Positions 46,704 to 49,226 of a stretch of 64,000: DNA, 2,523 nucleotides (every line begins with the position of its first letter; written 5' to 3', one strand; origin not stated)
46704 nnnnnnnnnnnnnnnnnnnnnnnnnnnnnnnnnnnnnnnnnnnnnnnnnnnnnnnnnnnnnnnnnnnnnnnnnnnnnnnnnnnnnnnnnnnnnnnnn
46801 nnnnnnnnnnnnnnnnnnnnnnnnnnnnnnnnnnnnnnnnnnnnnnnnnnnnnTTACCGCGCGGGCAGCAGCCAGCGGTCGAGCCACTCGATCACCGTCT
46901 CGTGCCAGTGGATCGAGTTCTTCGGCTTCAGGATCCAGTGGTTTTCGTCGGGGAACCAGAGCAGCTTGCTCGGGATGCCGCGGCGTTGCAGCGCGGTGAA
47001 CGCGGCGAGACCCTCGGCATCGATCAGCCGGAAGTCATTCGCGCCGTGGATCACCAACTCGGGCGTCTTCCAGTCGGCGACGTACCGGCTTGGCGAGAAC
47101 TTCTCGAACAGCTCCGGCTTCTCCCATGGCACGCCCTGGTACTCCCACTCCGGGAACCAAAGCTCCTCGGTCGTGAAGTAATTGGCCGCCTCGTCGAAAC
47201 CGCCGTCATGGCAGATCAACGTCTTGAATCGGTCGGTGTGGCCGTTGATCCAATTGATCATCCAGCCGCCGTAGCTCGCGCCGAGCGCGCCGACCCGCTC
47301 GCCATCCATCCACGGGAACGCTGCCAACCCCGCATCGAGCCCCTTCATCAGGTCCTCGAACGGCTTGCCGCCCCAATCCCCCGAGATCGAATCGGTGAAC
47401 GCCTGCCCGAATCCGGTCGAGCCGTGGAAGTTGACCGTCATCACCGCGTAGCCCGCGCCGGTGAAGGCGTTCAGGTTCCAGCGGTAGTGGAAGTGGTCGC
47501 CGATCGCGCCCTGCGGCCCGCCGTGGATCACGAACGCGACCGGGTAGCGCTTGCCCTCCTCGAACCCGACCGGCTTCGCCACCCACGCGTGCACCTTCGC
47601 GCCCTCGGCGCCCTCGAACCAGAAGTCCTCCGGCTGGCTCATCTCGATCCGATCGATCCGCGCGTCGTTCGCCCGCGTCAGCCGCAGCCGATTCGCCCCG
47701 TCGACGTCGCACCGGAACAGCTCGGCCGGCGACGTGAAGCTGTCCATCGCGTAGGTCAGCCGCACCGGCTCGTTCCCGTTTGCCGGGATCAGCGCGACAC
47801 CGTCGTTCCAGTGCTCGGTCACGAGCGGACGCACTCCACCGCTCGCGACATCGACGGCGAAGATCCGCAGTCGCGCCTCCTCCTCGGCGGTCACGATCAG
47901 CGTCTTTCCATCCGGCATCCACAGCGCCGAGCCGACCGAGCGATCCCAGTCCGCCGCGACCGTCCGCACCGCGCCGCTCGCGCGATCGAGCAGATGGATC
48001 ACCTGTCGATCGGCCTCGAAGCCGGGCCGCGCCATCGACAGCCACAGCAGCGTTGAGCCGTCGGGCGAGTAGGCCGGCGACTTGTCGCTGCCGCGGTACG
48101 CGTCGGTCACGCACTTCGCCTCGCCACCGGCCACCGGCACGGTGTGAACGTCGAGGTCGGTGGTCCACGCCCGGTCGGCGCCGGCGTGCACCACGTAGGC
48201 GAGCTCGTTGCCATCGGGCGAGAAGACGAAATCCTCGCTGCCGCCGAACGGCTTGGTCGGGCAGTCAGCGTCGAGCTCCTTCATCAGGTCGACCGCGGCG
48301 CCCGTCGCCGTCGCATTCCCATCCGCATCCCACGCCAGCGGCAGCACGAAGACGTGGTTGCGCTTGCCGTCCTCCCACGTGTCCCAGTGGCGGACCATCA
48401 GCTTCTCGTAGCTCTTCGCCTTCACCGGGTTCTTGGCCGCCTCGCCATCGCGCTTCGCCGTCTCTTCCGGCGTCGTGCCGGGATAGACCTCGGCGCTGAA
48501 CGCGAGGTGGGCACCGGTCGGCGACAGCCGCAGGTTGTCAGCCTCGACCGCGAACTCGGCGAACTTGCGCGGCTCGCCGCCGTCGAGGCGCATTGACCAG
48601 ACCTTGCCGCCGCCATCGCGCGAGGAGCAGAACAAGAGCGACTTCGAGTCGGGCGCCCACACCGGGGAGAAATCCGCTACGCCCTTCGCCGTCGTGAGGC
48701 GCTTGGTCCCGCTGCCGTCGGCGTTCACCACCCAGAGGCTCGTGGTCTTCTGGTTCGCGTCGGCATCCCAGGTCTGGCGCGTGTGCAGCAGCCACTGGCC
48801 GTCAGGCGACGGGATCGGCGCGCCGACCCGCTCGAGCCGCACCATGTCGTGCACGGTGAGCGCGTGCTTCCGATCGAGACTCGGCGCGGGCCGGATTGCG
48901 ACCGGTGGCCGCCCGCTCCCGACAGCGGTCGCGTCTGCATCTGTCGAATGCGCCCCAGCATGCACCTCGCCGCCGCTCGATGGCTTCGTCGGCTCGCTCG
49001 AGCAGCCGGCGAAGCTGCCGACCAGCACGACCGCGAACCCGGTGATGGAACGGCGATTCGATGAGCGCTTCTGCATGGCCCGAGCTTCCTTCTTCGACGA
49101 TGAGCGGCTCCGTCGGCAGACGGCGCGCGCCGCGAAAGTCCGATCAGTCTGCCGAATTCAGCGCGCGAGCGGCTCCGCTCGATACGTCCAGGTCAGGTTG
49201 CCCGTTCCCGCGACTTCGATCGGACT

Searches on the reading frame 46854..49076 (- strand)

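Call 63: search_protein_families(library=pfam, proteins=[window:46854-49076:-], max_evalue=0.001)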
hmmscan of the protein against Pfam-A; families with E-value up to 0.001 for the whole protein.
window:46854-49076:- (740 aa): 7 families
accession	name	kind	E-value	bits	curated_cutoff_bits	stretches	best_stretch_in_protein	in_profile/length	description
PF00326.27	Peptidase_S9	-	2.6e-56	190.9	22.6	1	530-736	2-210/213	Prolyl oligopeptidase family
PF07676.18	PD40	-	1.1e-19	70.3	20.9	1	125-160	2-37/38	WD40-like Beta Propeller Repeat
PF25174.1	Beta-prop_THOC3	-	2.7e-05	23.8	305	0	333-400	93-151/272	THOC3 beta-propeller domain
PF05448.18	AXE1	-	0.00018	20.8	21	0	484-563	58-130/321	Acetyl xylan esterase (AXE1)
PF20434.5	BD-FAE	-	0.00031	20.8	26.8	0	651-681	170-200/215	BD-FAE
PF02897.21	Peptidase_S9_N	-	0.0007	18.9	24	0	392-462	337-407/414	Prolyl oligopeptidase, N-terminal beta-propeller domain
PF02129.25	Peptidase_S15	-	0.00078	19.6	23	0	538-636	47-140/262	X-Pro dipeptidyl-peptidase (S15 family)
